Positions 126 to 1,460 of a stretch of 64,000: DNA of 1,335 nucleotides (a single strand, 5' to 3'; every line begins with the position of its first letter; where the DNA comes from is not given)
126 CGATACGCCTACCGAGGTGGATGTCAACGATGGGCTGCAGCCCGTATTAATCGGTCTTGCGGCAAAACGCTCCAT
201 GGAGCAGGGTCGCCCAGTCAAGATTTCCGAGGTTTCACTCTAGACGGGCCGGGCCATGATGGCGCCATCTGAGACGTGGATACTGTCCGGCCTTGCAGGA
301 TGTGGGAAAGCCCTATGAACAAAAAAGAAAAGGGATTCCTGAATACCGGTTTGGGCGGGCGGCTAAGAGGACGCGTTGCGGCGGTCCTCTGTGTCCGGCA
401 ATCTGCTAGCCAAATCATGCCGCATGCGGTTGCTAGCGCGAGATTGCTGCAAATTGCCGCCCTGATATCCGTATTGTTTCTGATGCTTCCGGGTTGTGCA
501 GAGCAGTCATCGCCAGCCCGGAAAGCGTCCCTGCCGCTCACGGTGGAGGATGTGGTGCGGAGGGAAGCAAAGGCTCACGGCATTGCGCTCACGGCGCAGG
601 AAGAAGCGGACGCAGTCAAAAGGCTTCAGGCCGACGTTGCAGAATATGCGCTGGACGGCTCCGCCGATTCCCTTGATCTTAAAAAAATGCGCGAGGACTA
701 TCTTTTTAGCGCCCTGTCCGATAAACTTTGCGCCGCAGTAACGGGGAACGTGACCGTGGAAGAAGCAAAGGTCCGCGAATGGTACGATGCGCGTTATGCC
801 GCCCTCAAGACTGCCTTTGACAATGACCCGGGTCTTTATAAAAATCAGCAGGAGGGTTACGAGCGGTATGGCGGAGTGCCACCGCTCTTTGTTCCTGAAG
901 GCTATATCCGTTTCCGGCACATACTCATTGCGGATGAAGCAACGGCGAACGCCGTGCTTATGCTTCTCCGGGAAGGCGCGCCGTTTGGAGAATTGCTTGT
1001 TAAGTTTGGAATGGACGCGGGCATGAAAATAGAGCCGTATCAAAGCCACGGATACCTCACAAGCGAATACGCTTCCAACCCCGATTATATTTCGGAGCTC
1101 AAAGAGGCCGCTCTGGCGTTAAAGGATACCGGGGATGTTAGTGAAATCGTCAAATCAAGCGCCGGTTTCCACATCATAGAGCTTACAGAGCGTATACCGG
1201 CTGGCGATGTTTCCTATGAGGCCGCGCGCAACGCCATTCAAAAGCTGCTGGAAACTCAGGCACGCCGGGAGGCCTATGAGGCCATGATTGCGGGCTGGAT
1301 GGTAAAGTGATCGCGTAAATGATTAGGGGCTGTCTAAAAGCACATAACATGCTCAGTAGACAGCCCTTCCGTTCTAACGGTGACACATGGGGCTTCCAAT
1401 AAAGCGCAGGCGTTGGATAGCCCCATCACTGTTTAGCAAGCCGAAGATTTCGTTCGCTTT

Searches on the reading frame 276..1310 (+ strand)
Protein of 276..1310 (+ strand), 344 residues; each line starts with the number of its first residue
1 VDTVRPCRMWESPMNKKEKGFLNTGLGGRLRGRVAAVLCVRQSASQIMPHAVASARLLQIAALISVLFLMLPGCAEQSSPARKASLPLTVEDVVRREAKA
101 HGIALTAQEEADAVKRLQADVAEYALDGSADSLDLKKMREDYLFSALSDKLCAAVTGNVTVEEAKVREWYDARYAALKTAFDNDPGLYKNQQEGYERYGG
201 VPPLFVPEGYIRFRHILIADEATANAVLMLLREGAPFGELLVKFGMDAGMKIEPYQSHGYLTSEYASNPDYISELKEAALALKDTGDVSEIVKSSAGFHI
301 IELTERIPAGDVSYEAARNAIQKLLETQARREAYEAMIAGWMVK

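Call 65: search_protein_families(library=pfam, proteins=[window:276-1310:+], max_evalue=0.001)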
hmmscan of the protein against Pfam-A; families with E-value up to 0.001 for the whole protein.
window:276-1310:+ (344 aa): 3 families
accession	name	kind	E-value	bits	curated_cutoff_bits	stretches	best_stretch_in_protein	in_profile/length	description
PF13145.12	Rotamase_2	-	6.3e-08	33.9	27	1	205-319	17-121/121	PPIC-type PPIASE domain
PF00639.27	Rotamase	-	3.8e-06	28.2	21.7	1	224-304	22-96/97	PPIC-type PPIASE domain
PF13616.12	Rotamase_3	-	1.2e-05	26.3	22.5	1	221-306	37-115/116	PPIC-type PPIASE domain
